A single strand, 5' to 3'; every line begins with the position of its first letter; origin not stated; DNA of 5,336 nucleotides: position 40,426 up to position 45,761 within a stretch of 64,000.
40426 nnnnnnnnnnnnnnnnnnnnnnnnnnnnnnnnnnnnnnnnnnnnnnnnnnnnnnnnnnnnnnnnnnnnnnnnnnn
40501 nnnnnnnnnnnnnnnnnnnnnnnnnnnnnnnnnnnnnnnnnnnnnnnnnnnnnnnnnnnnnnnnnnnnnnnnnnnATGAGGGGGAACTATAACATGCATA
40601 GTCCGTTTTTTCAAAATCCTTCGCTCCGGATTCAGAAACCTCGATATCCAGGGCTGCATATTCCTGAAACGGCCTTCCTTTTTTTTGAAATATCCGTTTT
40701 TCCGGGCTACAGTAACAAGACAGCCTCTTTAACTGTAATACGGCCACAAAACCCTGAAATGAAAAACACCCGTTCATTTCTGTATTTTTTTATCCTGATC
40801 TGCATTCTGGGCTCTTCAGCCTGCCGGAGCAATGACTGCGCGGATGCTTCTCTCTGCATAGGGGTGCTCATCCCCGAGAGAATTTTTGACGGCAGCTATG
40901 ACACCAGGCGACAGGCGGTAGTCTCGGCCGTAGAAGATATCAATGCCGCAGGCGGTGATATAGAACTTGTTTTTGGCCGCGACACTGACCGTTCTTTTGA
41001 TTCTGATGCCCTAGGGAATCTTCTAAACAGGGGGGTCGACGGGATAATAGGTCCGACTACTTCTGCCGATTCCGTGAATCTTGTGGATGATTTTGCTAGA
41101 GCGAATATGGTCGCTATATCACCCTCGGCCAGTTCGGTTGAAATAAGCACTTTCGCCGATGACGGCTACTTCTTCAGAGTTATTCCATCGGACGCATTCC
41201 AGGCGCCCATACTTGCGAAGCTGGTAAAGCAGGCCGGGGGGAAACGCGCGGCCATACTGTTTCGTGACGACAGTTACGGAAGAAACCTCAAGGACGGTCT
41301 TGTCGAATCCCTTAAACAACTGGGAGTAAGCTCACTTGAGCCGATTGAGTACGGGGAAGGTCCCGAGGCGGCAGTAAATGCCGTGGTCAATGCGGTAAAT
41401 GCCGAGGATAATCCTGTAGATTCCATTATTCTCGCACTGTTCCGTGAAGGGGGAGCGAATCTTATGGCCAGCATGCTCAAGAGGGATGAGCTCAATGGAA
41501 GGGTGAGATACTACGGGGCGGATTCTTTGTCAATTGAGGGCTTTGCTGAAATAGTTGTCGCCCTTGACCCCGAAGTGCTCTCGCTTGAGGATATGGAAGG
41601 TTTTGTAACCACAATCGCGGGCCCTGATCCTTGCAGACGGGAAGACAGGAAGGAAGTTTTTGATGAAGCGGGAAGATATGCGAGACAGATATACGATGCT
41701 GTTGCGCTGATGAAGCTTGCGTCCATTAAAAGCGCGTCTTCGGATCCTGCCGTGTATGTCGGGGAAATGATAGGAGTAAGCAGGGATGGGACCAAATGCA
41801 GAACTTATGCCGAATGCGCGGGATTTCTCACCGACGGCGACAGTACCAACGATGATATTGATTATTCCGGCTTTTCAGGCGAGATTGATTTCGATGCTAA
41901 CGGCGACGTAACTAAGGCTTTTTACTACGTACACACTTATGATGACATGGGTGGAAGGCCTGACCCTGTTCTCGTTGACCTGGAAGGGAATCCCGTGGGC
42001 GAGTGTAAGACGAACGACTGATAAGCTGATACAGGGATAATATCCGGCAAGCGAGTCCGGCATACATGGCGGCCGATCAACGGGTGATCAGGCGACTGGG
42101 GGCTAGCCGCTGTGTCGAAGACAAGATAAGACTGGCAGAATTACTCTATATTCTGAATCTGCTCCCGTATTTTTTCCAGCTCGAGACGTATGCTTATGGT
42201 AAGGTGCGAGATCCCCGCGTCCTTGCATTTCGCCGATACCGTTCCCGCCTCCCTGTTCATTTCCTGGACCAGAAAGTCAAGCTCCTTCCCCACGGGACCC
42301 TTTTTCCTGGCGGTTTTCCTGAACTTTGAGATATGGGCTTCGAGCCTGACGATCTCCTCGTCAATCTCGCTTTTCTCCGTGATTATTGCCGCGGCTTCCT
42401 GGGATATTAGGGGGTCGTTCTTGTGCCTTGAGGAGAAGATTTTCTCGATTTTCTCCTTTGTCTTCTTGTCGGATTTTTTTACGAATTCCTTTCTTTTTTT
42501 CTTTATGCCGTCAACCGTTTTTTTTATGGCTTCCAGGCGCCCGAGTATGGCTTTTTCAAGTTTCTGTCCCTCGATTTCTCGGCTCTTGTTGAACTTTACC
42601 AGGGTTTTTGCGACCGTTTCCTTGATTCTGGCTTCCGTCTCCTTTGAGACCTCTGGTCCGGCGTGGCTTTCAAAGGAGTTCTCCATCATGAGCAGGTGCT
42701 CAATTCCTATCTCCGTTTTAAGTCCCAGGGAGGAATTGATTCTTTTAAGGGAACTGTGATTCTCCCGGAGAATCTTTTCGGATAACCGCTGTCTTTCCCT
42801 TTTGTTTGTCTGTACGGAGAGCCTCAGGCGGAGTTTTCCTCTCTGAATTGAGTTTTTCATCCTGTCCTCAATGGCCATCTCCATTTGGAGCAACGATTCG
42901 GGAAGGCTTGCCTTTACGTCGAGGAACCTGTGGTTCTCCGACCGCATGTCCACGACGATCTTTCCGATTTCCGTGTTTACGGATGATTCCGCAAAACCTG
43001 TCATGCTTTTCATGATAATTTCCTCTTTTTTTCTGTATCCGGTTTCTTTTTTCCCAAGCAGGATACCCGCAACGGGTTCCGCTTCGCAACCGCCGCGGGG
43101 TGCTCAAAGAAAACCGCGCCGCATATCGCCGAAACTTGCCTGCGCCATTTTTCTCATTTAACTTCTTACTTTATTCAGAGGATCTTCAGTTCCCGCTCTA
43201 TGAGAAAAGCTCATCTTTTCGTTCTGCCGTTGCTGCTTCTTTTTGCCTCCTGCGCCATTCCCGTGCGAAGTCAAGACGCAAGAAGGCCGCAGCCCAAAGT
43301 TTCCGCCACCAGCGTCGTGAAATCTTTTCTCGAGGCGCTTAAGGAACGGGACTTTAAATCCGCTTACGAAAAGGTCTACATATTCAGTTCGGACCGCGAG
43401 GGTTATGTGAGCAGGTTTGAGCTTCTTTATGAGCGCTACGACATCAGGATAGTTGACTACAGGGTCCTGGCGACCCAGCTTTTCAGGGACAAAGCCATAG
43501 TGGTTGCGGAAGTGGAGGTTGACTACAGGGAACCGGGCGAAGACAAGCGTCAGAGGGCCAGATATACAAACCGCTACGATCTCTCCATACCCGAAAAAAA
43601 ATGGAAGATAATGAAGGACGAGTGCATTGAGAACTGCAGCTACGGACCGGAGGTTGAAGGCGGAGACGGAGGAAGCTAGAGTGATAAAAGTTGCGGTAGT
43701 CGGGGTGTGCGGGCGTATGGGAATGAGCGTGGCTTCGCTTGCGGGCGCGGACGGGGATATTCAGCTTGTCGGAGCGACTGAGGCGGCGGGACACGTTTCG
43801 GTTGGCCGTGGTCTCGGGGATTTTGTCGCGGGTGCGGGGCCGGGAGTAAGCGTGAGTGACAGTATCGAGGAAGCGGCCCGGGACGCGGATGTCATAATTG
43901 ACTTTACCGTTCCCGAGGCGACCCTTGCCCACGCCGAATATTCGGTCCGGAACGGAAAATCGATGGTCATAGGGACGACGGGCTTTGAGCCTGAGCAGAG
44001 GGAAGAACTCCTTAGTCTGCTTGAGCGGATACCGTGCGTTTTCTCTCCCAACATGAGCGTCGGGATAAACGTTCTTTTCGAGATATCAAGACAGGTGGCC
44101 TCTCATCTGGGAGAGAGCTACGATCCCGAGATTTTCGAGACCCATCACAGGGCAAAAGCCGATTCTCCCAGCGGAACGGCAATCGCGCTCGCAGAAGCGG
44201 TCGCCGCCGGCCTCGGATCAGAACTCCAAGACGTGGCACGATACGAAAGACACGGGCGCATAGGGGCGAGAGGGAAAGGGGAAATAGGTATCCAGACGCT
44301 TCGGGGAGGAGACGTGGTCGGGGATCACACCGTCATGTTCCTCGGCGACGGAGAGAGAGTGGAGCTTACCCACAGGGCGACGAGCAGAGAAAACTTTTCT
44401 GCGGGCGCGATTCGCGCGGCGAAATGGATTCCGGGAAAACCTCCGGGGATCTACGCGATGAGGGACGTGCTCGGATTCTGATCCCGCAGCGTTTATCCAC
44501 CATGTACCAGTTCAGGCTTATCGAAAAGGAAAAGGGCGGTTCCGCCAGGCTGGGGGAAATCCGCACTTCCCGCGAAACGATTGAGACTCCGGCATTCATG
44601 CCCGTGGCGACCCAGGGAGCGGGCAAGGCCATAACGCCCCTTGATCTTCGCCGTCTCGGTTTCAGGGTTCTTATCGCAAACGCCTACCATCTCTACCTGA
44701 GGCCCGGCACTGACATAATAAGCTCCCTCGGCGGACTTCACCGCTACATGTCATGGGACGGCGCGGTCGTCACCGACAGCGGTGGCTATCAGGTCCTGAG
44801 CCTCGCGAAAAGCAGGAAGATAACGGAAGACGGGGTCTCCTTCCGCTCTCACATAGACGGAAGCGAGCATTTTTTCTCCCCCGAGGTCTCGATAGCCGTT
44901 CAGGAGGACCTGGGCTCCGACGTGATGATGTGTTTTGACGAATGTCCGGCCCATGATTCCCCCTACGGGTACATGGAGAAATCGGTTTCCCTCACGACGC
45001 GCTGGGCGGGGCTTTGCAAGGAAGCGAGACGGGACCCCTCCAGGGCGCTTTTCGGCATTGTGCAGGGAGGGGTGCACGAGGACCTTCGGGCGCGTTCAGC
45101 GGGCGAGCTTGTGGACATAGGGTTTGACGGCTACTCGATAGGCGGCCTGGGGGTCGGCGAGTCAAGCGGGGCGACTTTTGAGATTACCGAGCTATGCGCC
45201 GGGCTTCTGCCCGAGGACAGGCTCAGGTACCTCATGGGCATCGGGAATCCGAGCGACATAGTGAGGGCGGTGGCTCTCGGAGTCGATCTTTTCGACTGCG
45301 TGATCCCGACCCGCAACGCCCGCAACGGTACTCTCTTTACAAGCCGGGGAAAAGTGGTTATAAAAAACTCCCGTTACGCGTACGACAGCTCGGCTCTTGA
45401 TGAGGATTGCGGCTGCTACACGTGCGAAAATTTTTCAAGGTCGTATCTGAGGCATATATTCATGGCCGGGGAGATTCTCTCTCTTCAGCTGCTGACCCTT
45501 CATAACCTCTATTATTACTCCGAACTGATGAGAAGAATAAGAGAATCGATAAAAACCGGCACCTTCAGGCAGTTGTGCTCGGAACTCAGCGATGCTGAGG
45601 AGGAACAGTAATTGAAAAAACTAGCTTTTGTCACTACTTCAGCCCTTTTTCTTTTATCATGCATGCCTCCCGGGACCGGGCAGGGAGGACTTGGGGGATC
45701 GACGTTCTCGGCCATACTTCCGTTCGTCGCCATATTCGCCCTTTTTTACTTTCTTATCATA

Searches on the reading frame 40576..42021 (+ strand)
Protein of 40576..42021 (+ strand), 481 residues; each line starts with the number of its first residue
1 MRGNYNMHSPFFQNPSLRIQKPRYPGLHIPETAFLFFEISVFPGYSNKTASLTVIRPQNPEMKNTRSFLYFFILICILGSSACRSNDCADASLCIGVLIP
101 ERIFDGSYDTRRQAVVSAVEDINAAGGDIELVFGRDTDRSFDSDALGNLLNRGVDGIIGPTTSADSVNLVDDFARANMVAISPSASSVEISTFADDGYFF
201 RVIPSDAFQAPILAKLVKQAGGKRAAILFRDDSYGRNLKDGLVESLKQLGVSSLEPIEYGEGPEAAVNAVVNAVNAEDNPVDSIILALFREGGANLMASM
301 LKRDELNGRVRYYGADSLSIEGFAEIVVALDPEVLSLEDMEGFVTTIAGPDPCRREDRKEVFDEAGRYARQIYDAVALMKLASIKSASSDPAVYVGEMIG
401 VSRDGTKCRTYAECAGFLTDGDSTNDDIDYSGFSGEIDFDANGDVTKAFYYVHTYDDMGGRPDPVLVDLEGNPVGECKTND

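Call 5: search_protein_families(library=pfam, proteins=[window:40576-42021:+], max_evalue=0.001)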
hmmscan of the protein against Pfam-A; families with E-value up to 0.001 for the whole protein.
window:40576-42021:+ (481 aa): 2 families
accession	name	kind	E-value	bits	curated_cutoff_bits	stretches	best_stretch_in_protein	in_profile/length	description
PF01094.35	ANF_receptor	-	2.9e-23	82.9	25.4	1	112-454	3-349/353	Receptor family ligand binding region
PF13458.12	Peripla_BP_6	-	8.2e-18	65.6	31.7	1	112-307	22-216/343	Periplasmic binding protein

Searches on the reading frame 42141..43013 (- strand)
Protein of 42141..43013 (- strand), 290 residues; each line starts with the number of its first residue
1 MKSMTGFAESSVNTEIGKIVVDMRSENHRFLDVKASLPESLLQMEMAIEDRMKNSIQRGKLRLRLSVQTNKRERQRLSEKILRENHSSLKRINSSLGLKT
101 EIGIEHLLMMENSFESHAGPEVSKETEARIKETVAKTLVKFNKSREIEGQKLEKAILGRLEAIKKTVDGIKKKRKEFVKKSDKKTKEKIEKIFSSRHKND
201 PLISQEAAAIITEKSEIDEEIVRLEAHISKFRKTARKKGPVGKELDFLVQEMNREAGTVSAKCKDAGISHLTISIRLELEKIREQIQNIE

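Call 5: search_protein_families(library=pfam, proteins=[window:42141-43013:-], max_evalue=0.001)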
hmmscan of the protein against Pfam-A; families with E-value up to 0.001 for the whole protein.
window:42141-43013:- (290 aa): 2 families
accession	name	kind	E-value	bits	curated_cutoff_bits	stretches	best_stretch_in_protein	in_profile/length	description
PF08340.16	YicC-like_C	-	3.1e-34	118.1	27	1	170-290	1-120/120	Endoribonuclease YicC-like, C-terminal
PF03755.18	YicC-like_N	-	1e-30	107.6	25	1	1-153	1-155/156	Endoribonuclease YicC-like, N-terminal region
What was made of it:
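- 42141..43013 (-): Context: yicC, part of the conserved yicC-sucD-hyuB(-M19)-doxX synteny. Pfam YicC-like_N and YicC-like_C (call 5).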

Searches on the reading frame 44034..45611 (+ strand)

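Call 68: search_protein_families(library=pfam, proteins=[window:44034-45611:+], max_evalue=0.00001)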
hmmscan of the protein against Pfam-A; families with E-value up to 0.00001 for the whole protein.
window:44034-45611:+ (525 aa): 1 family
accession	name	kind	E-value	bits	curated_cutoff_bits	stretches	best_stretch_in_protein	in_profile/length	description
PF01702.25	TGT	-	4.8e-148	493.4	26.3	1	171-520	3-353/357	Queuine tRNA-ribosyltransferase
